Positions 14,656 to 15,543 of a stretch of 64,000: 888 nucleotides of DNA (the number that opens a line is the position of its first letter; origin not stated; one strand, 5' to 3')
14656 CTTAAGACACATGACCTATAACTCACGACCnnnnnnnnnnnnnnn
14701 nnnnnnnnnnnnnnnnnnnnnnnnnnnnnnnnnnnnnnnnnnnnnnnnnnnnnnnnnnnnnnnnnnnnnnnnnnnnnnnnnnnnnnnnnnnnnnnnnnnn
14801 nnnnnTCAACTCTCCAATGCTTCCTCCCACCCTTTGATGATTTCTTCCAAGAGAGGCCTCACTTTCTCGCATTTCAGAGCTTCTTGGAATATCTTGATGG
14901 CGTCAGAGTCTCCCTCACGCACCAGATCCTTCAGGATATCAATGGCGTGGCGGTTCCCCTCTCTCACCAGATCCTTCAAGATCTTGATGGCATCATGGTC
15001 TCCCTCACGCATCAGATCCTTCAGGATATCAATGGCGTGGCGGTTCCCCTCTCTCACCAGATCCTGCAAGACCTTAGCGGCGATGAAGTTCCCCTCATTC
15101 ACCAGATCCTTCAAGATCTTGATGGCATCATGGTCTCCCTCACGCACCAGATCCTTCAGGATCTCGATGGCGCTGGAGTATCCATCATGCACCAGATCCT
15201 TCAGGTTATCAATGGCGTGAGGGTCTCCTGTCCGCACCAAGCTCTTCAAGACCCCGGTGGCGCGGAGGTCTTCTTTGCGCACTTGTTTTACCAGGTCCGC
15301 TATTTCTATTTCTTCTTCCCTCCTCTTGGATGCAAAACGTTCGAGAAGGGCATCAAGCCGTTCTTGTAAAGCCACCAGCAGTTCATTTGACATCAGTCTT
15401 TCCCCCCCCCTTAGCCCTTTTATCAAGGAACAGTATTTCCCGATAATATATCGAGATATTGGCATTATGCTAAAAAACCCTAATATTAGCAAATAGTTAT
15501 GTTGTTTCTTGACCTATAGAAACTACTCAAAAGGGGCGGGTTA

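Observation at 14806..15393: Tandem-repeat protein built from ~8 copies of a 15-aa helix unit (90-nt DNA period) in a GC-rich island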

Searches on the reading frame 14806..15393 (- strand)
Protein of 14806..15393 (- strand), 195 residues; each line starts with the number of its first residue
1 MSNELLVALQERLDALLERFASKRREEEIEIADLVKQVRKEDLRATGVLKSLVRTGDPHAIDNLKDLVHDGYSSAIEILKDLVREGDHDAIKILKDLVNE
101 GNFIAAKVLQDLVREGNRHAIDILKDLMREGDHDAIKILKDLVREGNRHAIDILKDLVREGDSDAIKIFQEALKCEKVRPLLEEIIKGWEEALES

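Call 4: search_protein_families(library=pfam, proteins=[window:14806-15393:-], max_evalue=10)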
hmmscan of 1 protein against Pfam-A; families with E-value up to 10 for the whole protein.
window:14806-15393:- (195 aa): 24 families
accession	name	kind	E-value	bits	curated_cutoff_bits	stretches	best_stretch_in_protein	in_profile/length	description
PF13646.12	HEAT_2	-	5.3e-06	27.1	27.7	3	47-71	50-74/88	HEAT repeats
PF21547.3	TTI1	-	5e-05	23.6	27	1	115-145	58-88/90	TELO2-interacting protein 1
PF22284.1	DUF6961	-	0.00028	21.4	27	0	115-142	19-46/58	Family of unknown function (DUF6961)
PF03130.22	HEAT_PBS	-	0.0043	17.9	20.9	0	49-68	6-25/27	PBS lyase HEAT-like repeat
PF16739.11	CARD_2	-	0.0045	17.4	28.2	1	124-186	29-90/93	Caspase recruitment domain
PF01219.24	DAGK_prokar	-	0.0081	16.4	22.3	1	73-103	58-88/102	Prokaryotic diacylglycerol kinase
PF13463.12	HTH_27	-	0.0094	16.6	22.2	0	123-161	8-46/68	Winged helix DNA-binding domain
PF14242.11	DUF4342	-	0.012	16.1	25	1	127-156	7-36/81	Domain of unknown function (DUF4342)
PF22103.2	ElaD_SseL-like_N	-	0.019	15.6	27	1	109-157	6-57/108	ElaD/SseL N-terminal domain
PF04319.19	NifZ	-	0.021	15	27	1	89-118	8-37/73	NifZ domain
PF23176.1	bHLH_LHW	-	0.022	15.2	28.5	1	133-154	12-33/63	Transcription factor LHW bHLH domain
PF23542.1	DUF1512_C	-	0.058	13.8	25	0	52-91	122-161/175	Domain of unknown function (DUF1512) C-terminal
PF22205.1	Csm6_6H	-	0.079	13.5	27.6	1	71-99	17-46/93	Csm6 6H domain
PF20023.5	WSLR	-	0.11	13.2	27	0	86-105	1-20/39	Wolframin Sel1-like repeat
PF11488.14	Lge1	-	0.17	12.5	25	1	10-44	25-59/71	Transcriptional regulatory protein LGE1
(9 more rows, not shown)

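Call 7: find_homologous_proteins(query=window:14806-15393:-, max_evalue=0.001)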
Query window:14806-15393:-: 584 candidates shared short words with the query, none scored E <= 0.001.

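Call 8: search_solved_structures(query=window:14806-15393:-, max_evalue=1, show_alignments=2)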
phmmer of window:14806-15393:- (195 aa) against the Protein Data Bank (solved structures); distinct sequences matched with E-value up to 1: 36.
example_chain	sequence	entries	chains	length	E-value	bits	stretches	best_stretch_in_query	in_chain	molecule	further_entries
8f6r_A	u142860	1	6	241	0.00019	24.5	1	30-130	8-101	De novo designed oligomeric protein C6-79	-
5cwp_A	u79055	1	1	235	0.0027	20.7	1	67-195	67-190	Designed helical repeat protein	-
9dze_a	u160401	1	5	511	0.0041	20.1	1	43-154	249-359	pD5-14 C component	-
7upp_B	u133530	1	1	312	0.006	19.6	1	104-180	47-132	DHT03 protein B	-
9dze_f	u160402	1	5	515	0.0066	19.4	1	43-154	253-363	pD5-14 D component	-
9vke_A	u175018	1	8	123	0.01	18.8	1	89-193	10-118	De novo designed zinc hydrolase 11-7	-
7upp_A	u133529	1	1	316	0.016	18.2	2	74-179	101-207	DHT03 protein A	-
6xss_A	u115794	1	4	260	0.022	17.7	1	21-195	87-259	C4_nat_HFuse-7900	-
7rmx_A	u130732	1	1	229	0.025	17.5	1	48-157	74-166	Tunable symmetric protein, D_3_212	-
2y1r_A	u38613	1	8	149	0.078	15.9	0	152-187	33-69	NEGATIVE REGULATOR OF GENETIC COMPETENCE CLPC/MECB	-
5hbn_A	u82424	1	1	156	0.079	15.9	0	151-187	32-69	Negative regulator of genetic competence ClpC/MecB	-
2k77_A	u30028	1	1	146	0.082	15.8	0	151-187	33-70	Negative regulator of genetic competence clpC/mecB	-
8b3s_Z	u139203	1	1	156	0.087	15.8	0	151-187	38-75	ATP-dependent Clp protease ATP-binding subunit ClpC / Negative regulator of tic competence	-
8otk_A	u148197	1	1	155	0.088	15.8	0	151-187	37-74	ATP-dependent Clp protease ATP-binding subunit ClpC / Negative regulator of tic competence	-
2y1q_A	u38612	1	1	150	0.097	15.6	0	152-186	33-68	NEGATIVE REGULATOR OF GENETIC COMPETENCE CLPC/MECB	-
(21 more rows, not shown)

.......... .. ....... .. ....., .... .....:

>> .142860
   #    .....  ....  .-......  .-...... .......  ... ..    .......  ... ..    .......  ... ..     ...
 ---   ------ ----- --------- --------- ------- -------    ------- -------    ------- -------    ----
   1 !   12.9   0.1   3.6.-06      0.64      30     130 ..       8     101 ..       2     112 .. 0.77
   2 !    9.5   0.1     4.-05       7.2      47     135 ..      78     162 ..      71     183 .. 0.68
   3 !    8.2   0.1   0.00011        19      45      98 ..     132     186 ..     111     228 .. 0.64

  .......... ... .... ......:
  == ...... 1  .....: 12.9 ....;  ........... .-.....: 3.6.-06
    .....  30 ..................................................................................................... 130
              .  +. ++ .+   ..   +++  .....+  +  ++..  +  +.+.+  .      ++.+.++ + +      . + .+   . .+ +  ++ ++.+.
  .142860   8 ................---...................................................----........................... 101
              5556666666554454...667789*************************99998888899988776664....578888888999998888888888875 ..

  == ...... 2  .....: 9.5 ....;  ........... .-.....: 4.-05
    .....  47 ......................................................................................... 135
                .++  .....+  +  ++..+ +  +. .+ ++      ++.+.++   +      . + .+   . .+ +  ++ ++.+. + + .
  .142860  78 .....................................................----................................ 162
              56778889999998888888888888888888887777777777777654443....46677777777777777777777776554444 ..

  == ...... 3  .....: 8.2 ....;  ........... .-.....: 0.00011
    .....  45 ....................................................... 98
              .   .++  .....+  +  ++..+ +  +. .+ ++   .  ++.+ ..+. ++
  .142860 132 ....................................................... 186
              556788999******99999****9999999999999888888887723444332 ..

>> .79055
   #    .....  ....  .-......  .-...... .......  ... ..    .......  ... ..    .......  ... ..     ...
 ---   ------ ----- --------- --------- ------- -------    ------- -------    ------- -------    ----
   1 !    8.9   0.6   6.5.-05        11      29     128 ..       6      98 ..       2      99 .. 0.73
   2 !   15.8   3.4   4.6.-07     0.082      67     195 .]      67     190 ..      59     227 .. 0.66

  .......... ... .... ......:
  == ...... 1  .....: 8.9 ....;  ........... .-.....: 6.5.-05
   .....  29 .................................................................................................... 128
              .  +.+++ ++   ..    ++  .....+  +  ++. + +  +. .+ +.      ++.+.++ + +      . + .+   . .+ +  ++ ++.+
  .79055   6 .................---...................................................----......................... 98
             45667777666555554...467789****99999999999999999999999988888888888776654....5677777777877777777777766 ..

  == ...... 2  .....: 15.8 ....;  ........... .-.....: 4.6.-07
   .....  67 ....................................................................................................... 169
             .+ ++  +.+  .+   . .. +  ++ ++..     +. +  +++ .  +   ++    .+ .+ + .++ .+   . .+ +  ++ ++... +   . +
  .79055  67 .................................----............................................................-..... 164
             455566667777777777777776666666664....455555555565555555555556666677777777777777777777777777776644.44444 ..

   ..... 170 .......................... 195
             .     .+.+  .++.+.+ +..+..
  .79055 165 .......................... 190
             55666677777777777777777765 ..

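Call 13: find_encoding_contigs(protein=window:14806-15393:-, flank=10000)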
Protein window:14806-15393:- (195 aa): no gene with exactly this product is on record in the collection.

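Call 22: search_protein_representatives(protein=window:14806-15393:-)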
Query: 195 residues. Proteins with E-value up to 0.001 (for the whole library): 120; up to 1e-10: 21; up to 1e-30: 0. The best 120 are listed.
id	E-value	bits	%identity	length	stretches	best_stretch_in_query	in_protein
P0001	1.2e-29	119.6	27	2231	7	33-145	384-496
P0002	1.5e-28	116.0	28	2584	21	64-163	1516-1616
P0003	5.0e-21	91.5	31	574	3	65-168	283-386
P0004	1.9e-20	89.6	35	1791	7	50-169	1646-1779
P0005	5.0e-18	81.8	35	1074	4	60-167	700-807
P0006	5.9e-18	81.5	33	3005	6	46-141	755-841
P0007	6.2e-18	81.4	27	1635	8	32-166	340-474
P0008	3.0e-17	79.2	28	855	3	36-161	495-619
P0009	1.6e-16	76.9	36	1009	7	56-170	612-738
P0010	2.2e-15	73.1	30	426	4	39-184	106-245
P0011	2.7e-14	69.6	31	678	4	49-139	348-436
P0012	3.6e-14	69.2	30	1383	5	84-168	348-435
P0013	6.3e-14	68.4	33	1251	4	72-170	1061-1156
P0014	2.4e-13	66.5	35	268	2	72-161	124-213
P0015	3.0e-13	66.2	34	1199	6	47-166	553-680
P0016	3.3e-13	66.0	26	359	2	25-168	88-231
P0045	3.1e-07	46.6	34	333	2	75-153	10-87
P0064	1.0e-05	41.6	32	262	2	59-138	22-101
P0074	5.2e-05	39.4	32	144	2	97-179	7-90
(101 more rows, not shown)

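Call 24: search_protein_families(library=pfam, proteins=[P0001, P0003, P0004, P0005, P0008, P0010, P0014, P0016], max_evalue=0.001)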
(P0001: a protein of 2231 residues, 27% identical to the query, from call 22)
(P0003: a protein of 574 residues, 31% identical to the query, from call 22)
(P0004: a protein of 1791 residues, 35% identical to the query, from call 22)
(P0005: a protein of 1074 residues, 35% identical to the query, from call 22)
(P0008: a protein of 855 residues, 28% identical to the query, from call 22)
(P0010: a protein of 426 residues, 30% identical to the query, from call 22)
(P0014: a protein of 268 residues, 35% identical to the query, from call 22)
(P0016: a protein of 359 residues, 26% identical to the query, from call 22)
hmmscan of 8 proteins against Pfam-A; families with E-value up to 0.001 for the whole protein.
P0001 (2231 aa): 0 families

P0003 (574 aa): 1 family
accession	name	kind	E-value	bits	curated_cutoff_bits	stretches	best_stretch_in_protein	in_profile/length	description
PF13646.12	HEAT_2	-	4.1e-05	24.2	27.7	0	309-368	18-78/88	HEAT repeats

P0004 (1791 aa): 7 families
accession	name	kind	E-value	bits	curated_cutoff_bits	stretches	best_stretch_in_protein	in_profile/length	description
PF13646.12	HEAT_2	-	9.7e-11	42.3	27.7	0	1425-1490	23-84/88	HEAT repeats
PF12799.13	LRR_4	-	1.2e-09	38.5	27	1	858-905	1-43/44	Leucine Rich repeats (2 copies)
PF13676.11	TIR_2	-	4.8e-07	30.7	28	1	95-215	2-110/122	TIR domain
PF13516.12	LRR_6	-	1.2e-06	28.6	23.4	0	858-870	3-15/24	Leucine Rich repeat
PF13432.12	TPR_16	-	9.9e-06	26.3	32.7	1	650-706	7-65/65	Tetratricopeptide repeat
PF13428.12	TPR_14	-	0.00023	22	23.5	0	647-673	8-34/44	Tetratricopeptide repeat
PF13855.12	LRR_8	-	0.00064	19.9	27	0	832-898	3-61/61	Leucine rich repeat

P0005 (1074 aa): 6 families
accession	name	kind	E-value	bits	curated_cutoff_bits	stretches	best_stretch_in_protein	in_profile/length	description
PF13646.12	HEAT_2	-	2.8e-22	79.2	27.7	2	853-923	19-87/88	HEAT repeats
PF01347.28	Vitellogenin_N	-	5.1e-06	25.8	24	1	677-938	300-571/590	Lipoprotein amino terminal region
PF02985.28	HEAT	-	1.6e-05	25.1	23.5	0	909-928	10-29/31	HEAT repeat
PF24436.2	INTS7_N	-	2.2e-05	24.2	42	0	780-942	217-379/503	Integrator complex subunit 7, N-terminal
PF01602.26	Adaptin_N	-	3.3e-05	23.1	37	1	774-960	321-513/524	Adaptin N terminal region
PF03130.22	HEAT_PBS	-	7.8e-05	23.3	20.9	0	882-908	1-27/27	PBS lyase HEAT-like repeat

P0008 (855 aa): 0 families

P0010 (426 aa): 0 families

P0014 (268 aa): 0 families

P0016 (359 aa): 4 families
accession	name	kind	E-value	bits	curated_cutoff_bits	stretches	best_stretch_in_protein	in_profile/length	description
PF13646.12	HEAT_2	-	6.1e-07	30.1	27.7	0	97-161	7-72/88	HEAT repeats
PF18932.5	DUF5681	-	2.8e-05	25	27.5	0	22-49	39-66/77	Family of unknown function (DUF5681)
PF12796.13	Ank_2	-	0.0003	21.7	27.3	0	93-159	14-82/90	Ankyrin repeats (3 copies)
PF22103.2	ElaD_SseL-like_N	-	0.00037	21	27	0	77-150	3-73/108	ElaD/SseL N-terminal domain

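Call 25: predict_structure(protein=window:14806-15393:-)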
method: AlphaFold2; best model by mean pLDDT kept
length: 195 residues; sequences in the alignment: 1
mean_pLDDT: 83.6   pTM: 0.72
mean pLDDT of the five models: 83.6, 82.5, 82.2, 82.0, 81.7
residues with pLDDT >= 90: 116; 70-90: 32; 50-70: 34; < 50: 13
segments of 3 or more residues with pLDDT < 50: none
pLDDT, mean of each block of 10 residues (from residue 1): 52 54 58 50 64 89 92 90 96 97 96 97 97 96 95 94 93 90 90 79
secondary structure, 60 per line:
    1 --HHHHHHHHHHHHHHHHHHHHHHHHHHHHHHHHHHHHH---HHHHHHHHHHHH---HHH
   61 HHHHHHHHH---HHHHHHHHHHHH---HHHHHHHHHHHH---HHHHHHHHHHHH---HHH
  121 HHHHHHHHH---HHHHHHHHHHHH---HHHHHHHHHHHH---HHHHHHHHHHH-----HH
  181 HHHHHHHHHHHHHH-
elements in order: H3-39 H43-54 H58-69 H73-84 H88-99 H103-114 H118-129 H133-144 H148-159 H163-173 H179-194

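Call 28: fold_search(model_id=the predicted structure, library=pdb)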
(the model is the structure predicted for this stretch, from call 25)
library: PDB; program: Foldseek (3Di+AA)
matches with E <= 10: 532; with E <= 0.001: 0
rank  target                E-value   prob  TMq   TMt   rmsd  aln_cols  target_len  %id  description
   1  4ozs                  1.3e-02  0.95  0.23  0.25  12.1       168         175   14  RNA binding protein (released 2015-04-22)
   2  8g9k_A                2.5e-02  0.51  0.16  0.17  13.3       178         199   19  Geometrically programmable nanomaterial construction using regularized protein building blocks (released 2024-03-13)
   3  6gwd_I                3.0e-02  0.99  0.35  0.42   8.2       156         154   18  Tubulin:iiH5 alphaRep complex (released 2019-01-30)
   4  8frf_E                3.0e-02  0.97  0.32  0.31   8.9       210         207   13  Homodimeric designed loop protein RBL7_C2_3 (released 2024-04-17)
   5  6xr2_F                3.0e-02  0.44  0.15  0.17  15.2       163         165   24  Computationally designed right-handed alpha/alpha homotrimeric toroid with 3 repeats per subunit (released 2021-07-14)
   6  8g9k_B                3.1e-02  0.51  0.17  0.16  12.7       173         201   20  Geometrically programmable nanomaterial construction using regularized protein building blocks (released 2024-03-13)
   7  8e0m_K                3.4e-02  0.47  0.17  0.19  15.3       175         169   22  Homotrimeric variant of tcTRP9, BGL15 (released 2023-04-12)
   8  6e9r_A                3.6e-02  0.77  0.23  0.25  12.1       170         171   19  DHF46 filament (released 2018-11-21)
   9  6xr2_C                4.0e-02  0.54  0.19  0.20  14.8       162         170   26  Computationally designed right-handed alpha/alpha homotrimeric toroid with 3 repeats per subunit (released 2021-07-14)
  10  8e12_C                4.0e-02  0.41  0.17  0.18  16.0       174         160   21  Homotrimeric variant of tcTRP9, BGL14 (released 2023-04-12)
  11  6gwd_G                4.2e-02  0.99  0.35  0.42   8.2       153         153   18  Tubulin:iiH5 alphaRep complex (released 2019-01-30)
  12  6ok3_A                4.2e-02  0.92  0.24  0.12  12.7       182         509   15  Crystal structure of Sel1 repeat protein from Oxalobacter formigenes (released 2020-04-15)
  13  8fin_B                4.4e-02  0.91  0.30  0.33   9.6       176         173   17  Multi-state design of two-state switchable hinge proteins (released 2023-08-16)
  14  9dze_f                4.4e-02  0.33  0.17  0.13  14.3       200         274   20  Computationally Designed Bifaceted Protein Nanomaterial pD5-14 (released 2024-10-30)
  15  6e9t_A                4.6e-02  0.44  0.20  0.18  13.4       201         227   14  DHF58 filament (released 2018-11-21)
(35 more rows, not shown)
